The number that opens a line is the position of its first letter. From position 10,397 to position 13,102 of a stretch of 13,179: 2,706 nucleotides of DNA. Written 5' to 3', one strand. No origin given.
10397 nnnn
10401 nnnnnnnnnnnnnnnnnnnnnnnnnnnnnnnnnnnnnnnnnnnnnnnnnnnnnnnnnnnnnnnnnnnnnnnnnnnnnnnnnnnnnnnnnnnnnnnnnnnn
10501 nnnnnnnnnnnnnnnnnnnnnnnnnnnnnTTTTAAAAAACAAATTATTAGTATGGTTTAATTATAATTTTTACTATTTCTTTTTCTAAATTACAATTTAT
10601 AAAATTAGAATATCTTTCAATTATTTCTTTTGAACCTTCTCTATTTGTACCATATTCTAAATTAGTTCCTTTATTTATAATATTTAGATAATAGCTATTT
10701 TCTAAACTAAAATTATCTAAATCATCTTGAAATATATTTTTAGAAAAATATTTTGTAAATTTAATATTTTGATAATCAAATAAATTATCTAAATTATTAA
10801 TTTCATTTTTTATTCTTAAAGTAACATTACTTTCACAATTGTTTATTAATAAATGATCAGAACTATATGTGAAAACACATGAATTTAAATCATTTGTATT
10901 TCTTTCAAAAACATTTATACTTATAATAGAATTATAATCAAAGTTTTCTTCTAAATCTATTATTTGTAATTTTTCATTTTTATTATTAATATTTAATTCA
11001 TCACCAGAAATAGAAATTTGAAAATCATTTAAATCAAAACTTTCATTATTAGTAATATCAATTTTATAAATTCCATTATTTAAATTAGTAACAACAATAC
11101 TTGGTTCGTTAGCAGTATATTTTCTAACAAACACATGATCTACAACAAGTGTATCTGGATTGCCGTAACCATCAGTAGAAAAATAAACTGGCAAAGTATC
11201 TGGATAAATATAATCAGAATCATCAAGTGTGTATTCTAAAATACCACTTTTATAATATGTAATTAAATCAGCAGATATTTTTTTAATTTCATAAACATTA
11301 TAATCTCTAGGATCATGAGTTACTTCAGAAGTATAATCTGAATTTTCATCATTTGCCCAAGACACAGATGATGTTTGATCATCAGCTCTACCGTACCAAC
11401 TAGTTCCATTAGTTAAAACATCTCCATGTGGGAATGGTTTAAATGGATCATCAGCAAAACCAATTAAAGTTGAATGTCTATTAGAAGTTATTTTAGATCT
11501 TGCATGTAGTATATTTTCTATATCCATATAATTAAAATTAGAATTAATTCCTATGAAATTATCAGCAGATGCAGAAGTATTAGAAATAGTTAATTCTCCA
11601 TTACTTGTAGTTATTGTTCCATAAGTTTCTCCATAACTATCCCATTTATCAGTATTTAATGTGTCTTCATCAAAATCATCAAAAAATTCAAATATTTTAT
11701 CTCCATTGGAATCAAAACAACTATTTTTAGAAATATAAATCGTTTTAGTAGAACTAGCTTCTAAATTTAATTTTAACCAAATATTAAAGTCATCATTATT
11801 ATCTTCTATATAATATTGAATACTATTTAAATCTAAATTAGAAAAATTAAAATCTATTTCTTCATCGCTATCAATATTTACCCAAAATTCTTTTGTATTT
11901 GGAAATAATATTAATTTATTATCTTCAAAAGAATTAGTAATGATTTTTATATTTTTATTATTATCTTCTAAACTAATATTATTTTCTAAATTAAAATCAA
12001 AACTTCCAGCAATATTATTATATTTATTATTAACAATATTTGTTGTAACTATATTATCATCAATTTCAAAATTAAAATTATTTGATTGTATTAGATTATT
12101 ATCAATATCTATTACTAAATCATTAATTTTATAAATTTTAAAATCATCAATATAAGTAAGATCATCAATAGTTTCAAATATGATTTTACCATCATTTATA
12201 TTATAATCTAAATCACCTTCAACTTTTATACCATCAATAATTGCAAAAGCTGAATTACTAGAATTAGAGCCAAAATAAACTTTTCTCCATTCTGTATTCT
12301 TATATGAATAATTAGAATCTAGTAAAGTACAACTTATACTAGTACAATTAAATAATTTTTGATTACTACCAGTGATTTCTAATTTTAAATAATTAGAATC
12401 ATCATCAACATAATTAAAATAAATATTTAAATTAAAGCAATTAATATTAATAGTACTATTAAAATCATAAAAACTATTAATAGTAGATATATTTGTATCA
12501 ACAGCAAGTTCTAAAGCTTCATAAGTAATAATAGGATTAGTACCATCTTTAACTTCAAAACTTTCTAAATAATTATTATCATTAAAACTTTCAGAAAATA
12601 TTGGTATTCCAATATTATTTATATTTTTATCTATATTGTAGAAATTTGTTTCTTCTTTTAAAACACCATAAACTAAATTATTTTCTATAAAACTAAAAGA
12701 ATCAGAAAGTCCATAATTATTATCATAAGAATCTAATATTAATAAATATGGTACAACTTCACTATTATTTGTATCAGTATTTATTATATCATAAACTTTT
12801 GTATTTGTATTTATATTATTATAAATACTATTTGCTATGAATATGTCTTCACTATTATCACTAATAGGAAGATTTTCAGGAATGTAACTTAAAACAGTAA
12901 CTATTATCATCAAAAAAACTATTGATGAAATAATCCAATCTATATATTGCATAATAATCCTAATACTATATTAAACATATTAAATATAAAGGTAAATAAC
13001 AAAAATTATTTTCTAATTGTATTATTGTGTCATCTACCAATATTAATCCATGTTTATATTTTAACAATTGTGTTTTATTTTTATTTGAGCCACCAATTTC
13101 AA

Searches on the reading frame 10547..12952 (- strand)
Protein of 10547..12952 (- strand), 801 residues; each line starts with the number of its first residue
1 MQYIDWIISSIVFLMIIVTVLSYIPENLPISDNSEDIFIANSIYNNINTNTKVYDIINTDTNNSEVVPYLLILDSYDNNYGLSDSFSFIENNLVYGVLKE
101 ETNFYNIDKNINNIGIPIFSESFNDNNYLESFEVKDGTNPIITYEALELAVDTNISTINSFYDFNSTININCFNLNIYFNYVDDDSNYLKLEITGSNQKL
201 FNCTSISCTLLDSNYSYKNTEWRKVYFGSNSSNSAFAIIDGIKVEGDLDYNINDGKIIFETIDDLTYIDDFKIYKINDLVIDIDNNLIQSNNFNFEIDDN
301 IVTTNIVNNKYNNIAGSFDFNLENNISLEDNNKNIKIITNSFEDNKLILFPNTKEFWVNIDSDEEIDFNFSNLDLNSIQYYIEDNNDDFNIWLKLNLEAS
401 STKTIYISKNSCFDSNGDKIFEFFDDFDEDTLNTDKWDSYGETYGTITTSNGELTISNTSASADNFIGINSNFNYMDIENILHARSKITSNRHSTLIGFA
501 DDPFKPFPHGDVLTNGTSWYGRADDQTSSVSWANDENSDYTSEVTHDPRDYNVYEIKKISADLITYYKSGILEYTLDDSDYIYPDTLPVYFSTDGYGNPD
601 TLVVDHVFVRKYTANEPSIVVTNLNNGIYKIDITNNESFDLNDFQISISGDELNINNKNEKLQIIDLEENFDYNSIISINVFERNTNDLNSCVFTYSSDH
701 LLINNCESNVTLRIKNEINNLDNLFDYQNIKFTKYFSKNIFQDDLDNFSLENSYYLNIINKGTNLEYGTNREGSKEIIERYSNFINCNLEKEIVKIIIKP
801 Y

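Call 3: search_protein_families(library=pfam, proteins=[window:10547-12952:-], max_evalue=0.1)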
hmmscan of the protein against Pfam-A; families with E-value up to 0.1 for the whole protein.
window:10547-12952:- (801 aa): 1 family
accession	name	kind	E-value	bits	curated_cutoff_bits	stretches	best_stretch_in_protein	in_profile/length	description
PF10102.14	DUF2341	-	3.4e-09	37.5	23.4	1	367-439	4-83/84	Domain of unknown function (DUF2341)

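Call 7: search_protein_families(library=ncbifam, proteins=[window:10547-12952:-], max_evalue=0.1)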
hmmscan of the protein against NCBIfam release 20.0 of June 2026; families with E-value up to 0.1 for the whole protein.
window:10547-12952:- (801 aa): 0 families
